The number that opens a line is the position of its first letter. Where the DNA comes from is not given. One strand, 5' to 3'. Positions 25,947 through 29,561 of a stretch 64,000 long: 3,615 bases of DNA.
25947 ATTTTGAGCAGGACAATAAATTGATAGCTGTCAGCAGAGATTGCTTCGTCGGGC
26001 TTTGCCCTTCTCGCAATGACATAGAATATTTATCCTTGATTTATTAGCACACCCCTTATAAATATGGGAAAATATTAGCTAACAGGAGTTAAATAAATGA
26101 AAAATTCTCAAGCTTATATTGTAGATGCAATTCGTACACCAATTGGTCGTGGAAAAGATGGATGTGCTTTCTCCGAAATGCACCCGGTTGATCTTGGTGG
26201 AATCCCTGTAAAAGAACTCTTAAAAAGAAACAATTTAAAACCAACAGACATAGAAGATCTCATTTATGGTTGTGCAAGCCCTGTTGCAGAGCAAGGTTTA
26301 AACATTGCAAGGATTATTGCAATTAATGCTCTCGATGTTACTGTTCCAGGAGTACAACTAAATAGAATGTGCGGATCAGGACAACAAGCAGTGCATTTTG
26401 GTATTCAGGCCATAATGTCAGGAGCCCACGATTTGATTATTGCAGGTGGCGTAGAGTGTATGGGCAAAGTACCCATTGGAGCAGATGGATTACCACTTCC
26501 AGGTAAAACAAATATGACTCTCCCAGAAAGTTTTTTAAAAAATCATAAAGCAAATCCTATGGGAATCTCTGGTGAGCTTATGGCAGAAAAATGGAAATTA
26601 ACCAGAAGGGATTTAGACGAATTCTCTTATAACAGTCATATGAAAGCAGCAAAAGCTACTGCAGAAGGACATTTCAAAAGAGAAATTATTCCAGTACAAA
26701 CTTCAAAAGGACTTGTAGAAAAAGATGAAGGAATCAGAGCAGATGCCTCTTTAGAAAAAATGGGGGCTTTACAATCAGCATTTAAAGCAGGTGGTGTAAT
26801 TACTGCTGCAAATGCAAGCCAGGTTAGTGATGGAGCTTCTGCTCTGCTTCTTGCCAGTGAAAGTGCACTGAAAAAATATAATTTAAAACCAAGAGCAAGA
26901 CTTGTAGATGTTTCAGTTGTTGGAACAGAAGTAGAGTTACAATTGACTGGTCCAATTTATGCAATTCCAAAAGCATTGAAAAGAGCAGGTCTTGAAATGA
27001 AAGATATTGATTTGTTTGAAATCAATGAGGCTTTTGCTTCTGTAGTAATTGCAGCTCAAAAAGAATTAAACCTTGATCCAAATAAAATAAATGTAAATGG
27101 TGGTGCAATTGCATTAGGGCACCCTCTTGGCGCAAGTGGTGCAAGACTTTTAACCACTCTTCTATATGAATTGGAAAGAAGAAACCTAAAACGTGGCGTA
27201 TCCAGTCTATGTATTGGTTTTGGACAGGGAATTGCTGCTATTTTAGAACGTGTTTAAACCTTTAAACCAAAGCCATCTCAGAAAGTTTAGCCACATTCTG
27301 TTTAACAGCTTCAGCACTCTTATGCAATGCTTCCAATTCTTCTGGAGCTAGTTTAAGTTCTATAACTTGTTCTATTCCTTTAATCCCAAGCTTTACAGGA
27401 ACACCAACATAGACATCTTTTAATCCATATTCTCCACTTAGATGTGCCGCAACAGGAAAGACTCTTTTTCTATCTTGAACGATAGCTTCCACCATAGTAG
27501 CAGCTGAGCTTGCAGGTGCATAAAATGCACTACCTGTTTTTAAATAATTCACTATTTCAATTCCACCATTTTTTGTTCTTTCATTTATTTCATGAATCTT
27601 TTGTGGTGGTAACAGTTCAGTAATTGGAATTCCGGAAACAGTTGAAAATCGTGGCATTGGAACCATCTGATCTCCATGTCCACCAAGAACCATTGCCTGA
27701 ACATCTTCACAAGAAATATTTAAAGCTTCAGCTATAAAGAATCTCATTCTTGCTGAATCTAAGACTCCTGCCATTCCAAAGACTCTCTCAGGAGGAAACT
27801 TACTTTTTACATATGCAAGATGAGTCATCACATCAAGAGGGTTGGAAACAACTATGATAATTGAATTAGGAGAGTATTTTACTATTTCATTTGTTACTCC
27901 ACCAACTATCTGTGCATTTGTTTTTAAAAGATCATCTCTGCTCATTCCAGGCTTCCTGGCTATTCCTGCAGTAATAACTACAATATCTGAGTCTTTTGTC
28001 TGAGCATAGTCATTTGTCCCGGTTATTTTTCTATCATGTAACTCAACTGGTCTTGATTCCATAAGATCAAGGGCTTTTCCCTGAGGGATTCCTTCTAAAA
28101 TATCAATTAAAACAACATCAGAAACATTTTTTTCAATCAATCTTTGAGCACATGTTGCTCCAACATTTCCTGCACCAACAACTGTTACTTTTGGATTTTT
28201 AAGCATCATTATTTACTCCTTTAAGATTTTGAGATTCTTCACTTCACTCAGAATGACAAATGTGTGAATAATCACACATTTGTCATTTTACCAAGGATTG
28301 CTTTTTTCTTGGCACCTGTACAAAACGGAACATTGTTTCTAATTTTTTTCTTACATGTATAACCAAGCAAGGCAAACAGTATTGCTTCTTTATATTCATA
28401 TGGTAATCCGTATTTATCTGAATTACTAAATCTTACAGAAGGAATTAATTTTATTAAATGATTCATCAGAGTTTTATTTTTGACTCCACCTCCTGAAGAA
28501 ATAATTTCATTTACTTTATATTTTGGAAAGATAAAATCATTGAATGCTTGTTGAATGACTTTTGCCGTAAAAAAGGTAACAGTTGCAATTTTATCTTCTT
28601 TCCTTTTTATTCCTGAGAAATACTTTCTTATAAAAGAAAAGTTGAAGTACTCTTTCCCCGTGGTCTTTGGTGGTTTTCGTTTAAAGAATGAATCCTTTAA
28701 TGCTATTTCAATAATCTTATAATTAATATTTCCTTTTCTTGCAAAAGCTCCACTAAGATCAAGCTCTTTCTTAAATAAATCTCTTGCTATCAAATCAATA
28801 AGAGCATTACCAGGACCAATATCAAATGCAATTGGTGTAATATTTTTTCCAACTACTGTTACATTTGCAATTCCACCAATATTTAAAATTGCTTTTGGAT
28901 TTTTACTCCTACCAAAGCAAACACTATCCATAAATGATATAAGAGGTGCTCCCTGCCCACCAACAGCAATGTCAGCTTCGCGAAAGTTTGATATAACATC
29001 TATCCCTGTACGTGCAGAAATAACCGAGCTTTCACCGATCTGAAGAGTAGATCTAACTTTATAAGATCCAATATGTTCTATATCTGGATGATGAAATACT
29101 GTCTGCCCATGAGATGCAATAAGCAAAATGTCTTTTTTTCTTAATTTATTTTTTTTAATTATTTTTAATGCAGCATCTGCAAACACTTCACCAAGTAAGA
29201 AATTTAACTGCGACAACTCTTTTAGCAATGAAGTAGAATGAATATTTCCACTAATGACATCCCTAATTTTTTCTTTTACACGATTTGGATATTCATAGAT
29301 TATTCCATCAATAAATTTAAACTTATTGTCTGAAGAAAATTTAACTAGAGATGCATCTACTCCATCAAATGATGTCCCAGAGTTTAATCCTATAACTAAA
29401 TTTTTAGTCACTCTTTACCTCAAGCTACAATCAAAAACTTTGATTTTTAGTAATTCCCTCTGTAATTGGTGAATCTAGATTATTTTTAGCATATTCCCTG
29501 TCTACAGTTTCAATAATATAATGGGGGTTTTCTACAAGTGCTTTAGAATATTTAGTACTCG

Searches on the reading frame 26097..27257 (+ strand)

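Call 83: search_protein_families(library=pfam, proteins=[window:26097-27257:+], max_evalue=0.00001)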
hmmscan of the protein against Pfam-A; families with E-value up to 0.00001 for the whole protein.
window:26097-27257:+ (386 aa): 3 families
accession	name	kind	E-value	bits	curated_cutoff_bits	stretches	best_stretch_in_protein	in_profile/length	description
PF00108.29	Thiolase_N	-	1e-64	218.9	26.4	1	7-256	2-260/260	Thiolase, N-terminal domain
PF02803.24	Thiolase_C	-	5e-48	162.2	27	1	263-385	1-123/123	Thiolase, C-terminal domain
PF22691.2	Thiolase_C_1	-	6.6e-06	26.4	28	0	283-325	17-59/144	Thiolase C-terminal domain-like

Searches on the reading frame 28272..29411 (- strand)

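Call 83: search_protein_families(library=pfam, proteins=[window:28272-29411:-], max_evalue=0.00001)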
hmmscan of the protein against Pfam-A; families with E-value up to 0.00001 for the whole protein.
window:28272-29411:- (379 aa): 1 family
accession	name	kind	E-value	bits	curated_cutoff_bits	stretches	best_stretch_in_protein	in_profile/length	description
PF03702.20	AnmK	-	1.1e-95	321.2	24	1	5-377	2-365/367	Anhydro-N-acetylmuramic acid kinase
